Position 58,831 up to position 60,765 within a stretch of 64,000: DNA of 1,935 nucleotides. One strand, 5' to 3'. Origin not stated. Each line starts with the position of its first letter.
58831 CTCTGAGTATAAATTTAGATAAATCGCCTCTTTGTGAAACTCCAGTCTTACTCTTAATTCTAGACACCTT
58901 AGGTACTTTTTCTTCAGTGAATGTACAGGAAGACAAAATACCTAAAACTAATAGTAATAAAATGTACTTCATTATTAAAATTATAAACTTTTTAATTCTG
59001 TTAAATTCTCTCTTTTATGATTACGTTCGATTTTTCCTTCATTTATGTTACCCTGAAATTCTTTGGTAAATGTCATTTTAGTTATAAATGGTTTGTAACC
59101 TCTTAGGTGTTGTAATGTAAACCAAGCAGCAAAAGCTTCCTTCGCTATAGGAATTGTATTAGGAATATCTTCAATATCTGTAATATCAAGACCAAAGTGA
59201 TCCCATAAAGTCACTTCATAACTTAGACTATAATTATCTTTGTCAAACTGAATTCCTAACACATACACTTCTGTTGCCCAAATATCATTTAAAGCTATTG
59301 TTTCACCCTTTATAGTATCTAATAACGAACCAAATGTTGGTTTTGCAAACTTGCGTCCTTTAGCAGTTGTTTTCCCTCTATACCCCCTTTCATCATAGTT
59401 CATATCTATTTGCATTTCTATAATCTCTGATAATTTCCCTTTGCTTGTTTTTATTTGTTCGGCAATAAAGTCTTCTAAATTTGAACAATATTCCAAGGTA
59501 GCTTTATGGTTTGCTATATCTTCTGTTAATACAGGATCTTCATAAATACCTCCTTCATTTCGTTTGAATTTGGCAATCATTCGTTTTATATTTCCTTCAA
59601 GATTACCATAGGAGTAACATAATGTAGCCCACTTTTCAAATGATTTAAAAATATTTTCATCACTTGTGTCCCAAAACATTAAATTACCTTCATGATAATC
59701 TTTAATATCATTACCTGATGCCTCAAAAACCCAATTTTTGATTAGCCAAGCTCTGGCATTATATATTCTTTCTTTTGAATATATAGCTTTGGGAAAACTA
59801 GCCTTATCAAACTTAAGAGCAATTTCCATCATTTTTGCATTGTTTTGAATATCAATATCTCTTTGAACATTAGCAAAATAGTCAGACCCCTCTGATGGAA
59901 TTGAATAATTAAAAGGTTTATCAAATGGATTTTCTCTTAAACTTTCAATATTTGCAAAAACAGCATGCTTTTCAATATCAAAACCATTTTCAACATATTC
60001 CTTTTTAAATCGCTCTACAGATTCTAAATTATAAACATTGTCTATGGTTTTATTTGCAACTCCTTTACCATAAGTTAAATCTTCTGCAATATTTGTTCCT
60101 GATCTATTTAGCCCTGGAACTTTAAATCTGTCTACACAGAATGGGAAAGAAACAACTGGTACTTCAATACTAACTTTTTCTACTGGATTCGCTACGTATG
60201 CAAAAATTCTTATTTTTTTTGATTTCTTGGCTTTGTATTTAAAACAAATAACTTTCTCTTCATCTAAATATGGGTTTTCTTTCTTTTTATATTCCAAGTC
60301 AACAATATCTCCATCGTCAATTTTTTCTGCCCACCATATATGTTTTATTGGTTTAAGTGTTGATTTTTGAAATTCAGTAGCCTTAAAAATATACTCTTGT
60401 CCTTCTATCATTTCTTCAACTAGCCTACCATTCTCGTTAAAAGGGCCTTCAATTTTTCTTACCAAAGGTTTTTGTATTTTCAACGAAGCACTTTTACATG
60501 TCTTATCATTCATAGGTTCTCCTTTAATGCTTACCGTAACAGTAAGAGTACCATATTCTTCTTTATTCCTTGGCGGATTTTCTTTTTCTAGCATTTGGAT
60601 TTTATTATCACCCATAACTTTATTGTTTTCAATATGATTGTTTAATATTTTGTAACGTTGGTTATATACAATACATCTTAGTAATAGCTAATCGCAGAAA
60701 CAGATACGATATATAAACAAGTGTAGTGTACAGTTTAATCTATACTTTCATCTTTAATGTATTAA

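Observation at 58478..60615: Orphan two-gene module in an AT-rich island: a DUF3289-like 544-aa protein plus a Cys-rich lipoprotein (candidate effector/immunity pair)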

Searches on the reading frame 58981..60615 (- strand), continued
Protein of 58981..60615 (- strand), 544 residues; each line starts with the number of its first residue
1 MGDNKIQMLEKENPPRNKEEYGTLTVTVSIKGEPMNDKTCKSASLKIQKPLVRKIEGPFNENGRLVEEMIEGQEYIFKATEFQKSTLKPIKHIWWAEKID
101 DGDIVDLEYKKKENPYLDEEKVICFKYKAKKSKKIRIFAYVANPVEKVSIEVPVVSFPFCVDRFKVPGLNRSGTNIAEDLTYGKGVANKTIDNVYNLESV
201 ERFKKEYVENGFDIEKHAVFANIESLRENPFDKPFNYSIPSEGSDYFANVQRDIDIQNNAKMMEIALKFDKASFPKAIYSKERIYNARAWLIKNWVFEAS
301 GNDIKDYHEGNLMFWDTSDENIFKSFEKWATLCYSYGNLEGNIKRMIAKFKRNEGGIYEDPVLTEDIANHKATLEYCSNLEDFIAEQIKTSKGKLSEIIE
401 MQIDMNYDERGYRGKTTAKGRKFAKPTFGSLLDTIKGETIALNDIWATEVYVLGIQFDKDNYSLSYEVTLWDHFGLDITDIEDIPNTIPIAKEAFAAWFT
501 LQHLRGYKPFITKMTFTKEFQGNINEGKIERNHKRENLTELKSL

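Call 42: predict_structure(alignment_id=A1)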
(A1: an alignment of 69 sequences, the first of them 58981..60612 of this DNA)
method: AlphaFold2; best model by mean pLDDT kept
length: 543 residues; sequences in the alignment: 69
mean_pLDDT: 91.4   pTM: 0.86
mean pLDDT of the five models: 91.4, 91.1, 90.9, 90.3, 89.8
residues with pLDDT >= 90: 394; 70-90: 125; 50-70: 23; < 50: 1
segments of 3 or more residues with pLDDT < 50: none
pLDDT, mean of each block of 10 residues (from residue 1): 64 77 84 82 89 96 95 97 92 96 93 91 97 97 96 97 97 97 94 97 96 95 86 69 71 87 89 95 95 90 95 91 95 83 96 96 95 97 98 95 95 96 90 73 89 96 98 95 84 96 97 98 98 91 72
secondary structure, 60 per line:
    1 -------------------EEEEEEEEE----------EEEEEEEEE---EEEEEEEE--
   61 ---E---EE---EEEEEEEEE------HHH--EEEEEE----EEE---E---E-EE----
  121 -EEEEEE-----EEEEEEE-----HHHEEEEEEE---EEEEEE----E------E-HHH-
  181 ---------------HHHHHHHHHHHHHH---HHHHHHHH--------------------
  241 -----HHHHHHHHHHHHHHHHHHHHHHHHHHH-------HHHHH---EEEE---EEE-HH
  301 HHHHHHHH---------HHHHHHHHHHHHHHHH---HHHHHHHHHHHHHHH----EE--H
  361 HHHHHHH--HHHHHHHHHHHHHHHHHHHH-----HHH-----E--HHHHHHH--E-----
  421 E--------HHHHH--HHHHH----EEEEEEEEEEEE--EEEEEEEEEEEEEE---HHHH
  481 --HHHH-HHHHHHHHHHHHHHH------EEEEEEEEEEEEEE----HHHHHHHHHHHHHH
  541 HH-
elements in order: E20-28 E39-47 E51-58 E73-81 E93-98 E103-105 E122-127 E133-139 E148-154 E158-163 H196-209 H213-220 H246-272 H280-284 E288-291 E295-297 H299-308 H318-333 H337-351 H360-367 H370-389 H406-412 H430-434 H437-441 E446-457 E460-473 H477-480 H483-486 H488-502 E509-522 H527-542

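Call 47: fold_search(model_id=the predicted structure, library=pdb)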
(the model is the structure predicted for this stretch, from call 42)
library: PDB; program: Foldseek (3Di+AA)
matches with E <= 10: 1002; with E <= 0.001: 1
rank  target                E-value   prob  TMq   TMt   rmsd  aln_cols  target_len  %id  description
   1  9jdi_A                4.9e-26  1.00  0.45  0.72  10.6       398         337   32  Crystal structure of the type VI secretion system effector-immunity complex BtpeA CTD-BtpiA from Bacteroides fragilis. (released 2025-09-03)
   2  8t2i_N                1.9e-03  0.96  0.15  0.18  12.2       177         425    9  Negative stain EM assembly of MYC, JAZ, and NINJA complex (released 2023-06-28)
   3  9gpa                  2.5e-03  0.21  0.13  0.13  30.6       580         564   10  ManDH5- a beta-D-Mannanase of GH5 family from Dictyoglomus thermophilium (released 2025-09-17)
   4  7ouu_A                3.3e-03  1.00  0.12  0.30  16.1       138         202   15  Crystal structure of human filamin C domains 14-15 (released 2022-06-22)
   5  7ouu_B                3.9e-03  1.00  0.12  0.29   4.6        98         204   14  Crystal structure of human filamin C domains 14-15 (released 2022-06-22)
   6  7p0e_A                4.4e-03  1.00  0.15  0.35  13.4       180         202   11  Crystal structure of human filamin C domains 14-15 cardiovascular disease causing mutation G1676R (released 2022-07-13)
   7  9u61_D                6.6e-03  0.33  0.10  0.06  19.0       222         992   10  CP/MBL pathways C3 convertase C4b2a and C3 complex (released 2026-01-14)
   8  6oe6_A                1.1e-02  0.95  0.12  0.41  18.1       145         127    9  Structure of a Uncharacterized protein from Leptospira interrogans serogroup Icterohaemorrhagiae serovar Copenhageni ( (released 2019-04-17)
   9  7ouv_B                1.3e-02  0.98  0.15  0.35  12.6       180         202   12  Crystal structure of human filamin C domains 14-15 cardiovascular disease causing mutation S1624L (released 2022-06-22)
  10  8coe_A                1.3e-02  0.23  0.10  0.06  20.3       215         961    8  complement C5 in complex with the LCP0195 nanobody (released 2024-01-03)
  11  6dle_A                1.5e-02  0.91  0.13  0.22   7.9       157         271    9  Crystal structure of IgLON5 homodimer (released 2019-04-10)
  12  4umg                  1.7e-02  0.99  0.13  0.56   7.4       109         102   12  Crystal structure of the Lin-41 filamin domain (released 2014-10-01)
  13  6oe6_B                1.8e-02  0.97  0.13  0.49   5.2       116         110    9  Structure of a Uncharacterized protein from Leptospira interrogans serogroup Icterohaemorrhagiae serovar Copenhageni ( (released 2019-04-17)
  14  4n0r_A                1.9e-02  0.84  0.13  0.14  19.0       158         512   11  Crystal structure of a putative glycoside hydrolase (BVU_0362) from Bacteroides vulgatus ATCC 8482 at 1.80 A resolutio (released 2013-10-23)
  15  9gpc                  1.9e-02  0.54  0.13  0.12  20.6       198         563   14  The crystal structure of ManDH5 E303Q mutant at 1.4 Angstroms Resolution - a beta-D-Mannanase of GH5 family from Dictyog (released 2025-09-17)
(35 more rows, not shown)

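Call 56: find_related_loci(query=window:58981-60612:-, collection=genome_contigs, flank=10000)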
Query window:58981-60612:- (543 aa) in genome_contigs; peptide patterns used: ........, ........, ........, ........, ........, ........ (x = any residue, [..] = any of these).
29 stretches matched a pattern; 5 encode a relative of the query (tblastn E <= 1e-3); 5 distinct loci.
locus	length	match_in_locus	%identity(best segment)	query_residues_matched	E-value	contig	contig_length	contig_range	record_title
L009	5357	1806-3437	68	2-533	0e+0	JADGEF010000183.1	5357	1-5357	MAG: Marinifilaceae bacterium isolate BB29 NODE_15991_length_5357_cov_19.838722, whole genome shotgun sequence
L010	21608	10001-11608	83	2-537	0e+0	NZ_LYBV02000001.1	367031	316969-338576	Saccharicrinis aurantiacus strain HQYD1 contig1, whole genome shotgun sequence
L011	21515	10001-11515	46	5-536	2e-148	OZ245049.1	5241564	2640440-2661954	MAG: Flavobacteriaceae bacterium isolate fb380dee-0c44-4db4-8181-095a1bb6d241 genome assembly, chromosome: 1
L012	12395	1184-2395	72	1-517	6e-95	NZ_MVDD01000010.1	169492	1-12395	Labilibaculum filiforme strain 59.16B 2648548685, whole genome shotgun sequence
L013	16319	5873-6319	79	1-149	3e-75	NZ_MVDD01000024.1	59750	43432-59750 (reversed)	Labilibaculum filiforme strain 59.16B 2648548699, whole genome shotgun sequence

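Call 88: find_encoding_contigs(protein=window:58981-60615:-, flank=10000, max_places=5)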
Protein window:58981-60615:- (544 aa): 8 contigs read that carry it; 3 places shown.
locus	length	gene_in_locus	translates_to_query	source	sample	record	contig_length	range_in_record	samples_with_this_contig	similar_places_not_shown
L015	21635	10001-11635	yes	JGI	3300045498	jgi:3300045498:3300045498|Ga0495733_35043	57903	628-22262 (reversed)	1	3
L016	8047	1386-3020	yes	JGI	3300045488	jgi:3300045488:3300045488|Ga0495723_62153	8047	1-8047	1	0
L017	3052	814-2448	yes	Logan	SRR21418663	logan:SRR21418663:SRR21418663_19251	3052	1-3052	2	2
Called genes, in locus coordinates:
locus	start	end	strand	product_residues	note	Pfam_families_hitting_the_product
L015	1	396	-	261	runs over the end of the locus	PF02673:BacA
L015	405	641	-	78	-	PF11297:DUF3098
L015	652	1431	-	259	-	PF18075:FtsX_ECD, PF02687:FtsX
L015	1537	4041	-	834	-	PF09586:YfhO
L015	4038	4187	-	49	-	-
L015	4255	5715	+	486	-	PF01943:Polysacc_synt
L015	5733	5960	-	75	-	-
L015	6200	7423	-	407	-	PF04464:Glyphos_transf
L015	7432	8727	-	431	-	PF13579:Glyco_trans_4_4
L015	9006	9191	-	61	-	-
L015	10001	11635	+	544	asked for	PF11692:DUF3289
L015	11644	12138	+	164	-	-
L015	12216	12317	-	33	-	-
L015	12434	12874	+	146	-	-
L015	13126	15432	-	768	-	PF13620:CarboxypepD_reg (weak), PF13715:CarbopepD_reg_2, PF14905:OMP_b-brl_3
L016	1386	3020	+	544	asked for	PF11692:DUF3289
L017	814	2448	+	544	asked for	PF11692:DUF3289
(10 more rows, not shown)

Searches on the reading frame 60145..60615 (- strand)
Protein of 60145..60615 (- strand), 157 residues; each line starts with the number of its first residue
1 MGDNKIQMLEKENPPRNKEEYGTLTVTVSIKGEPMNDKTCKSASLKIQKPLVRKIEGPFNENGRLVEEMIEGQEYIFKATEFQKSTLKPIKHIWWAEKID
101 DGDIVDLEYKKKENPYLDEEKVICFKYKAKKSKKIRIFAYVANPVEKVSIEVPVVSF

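Call 25: find_homologous_proteins(query=window:60145-60615:-)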
Query seq(157 aa) (157 aa): 4 proteins with E <= 0.001 among 53 candidates.
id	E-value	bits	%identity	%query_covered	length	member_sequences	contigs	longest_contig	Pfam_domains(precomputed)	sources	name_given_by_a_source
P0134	2.1e-67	244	73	96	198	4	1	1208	-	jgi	-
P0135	3.7e-56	207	61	99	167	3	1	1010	-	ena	-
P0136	1.9e-43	166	56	87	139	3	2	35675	-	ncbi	-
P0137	4.4e-40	155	58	87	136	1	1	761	-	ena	-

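Call 67: search_protein_representatives(alignment_id=A4)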
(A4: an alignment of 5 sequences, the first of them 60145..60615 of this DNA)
Query: 5 sequences, 157 profile positions. Proteins with E-value up to 0.001 (for the whole library): 69; up to 1e-10: 27; up to 1e-30: 12. The best 69 are listed.
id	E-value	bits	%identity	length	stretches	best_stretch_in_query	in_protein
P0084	4.1e-75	267.2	-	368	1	1-155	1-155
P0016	1.8e-71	255.4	-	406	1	1-157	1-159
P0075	7.5e-70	250.1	-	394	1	1-154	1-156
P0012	1.0e-67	243.2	-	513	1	1-157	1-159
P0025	8.3e-66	237.0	-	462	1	8-157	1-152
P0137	7.9e-65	233.8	-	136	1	1-142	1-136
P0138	3.1e-61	222.1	-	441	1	3-154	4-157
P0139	1.8e-57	209.9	-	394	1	1-155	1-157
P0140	1.4e-56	207.0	-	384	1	2-154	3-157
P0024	1.1e-49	184.7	-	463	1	16-157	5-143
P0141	1.2e-49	184.5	-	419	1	3-154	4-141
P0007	1.0e-30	123.0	-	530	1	54-157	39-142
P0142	2.4e-28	115.3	-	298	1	45-157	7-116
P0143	2.1e-25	105.7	-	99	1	1-76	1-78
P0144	1.2e-23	100.0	-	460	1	21-157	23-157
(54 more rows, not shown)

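Call 69: search_protein_families(library=pfam, alignment_id=A5, max_evalue=0.001)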
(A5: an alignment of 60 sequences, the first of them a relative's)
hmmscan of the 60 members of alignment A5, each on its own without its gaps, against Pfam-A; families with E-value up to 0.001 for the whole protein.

A. member 1, P0138 (441 aa): 1 family
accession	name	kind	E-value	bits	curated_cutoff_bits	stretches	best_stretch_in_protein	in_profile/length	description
PF11692.13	DUF3289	-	2.7e-11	43.9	25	1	299-432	132-263/272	Protein of unknown function (DUF3289)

B. families by the number of members that match (of 60 scanned): 12 families
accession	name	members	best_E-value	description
PF11692.13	DUF3289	22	3.1e-25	Protein of unknown function (DUF3289)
PF17642.6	TssD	7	4.1e-21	Hemolysin coregulated protein Hcp (TssD)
PF01551.29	Peptidase_M23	2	1e-13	Peptidase family M23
PF14891.12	Peptidase_M91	2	1.4e-09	Effector protein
PF05257.22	CHAP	2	1.5e-05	CHAP domain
PF11860.13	Muramidase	1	1e-56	N-acetylmuramidase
PF00959.24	Phage_lysozyme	1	9.8e-25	Phage lysozyme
PF25218.1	TseH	1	1.5e-20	Type VI secretion system effector TseH-like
PF00182.24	Glyco_hydro_19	1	4.2e-09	Chitinase class I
PF01471.23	PG_binding_1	1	2.8e-05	Putative peptidoglycan binding domain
PF14252.11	DUF4347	1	4.6e-05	Domain of unknown function (DUF4347)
PF01541.30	GIY-YIG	1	0.00075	GIY-YIG catalytic domain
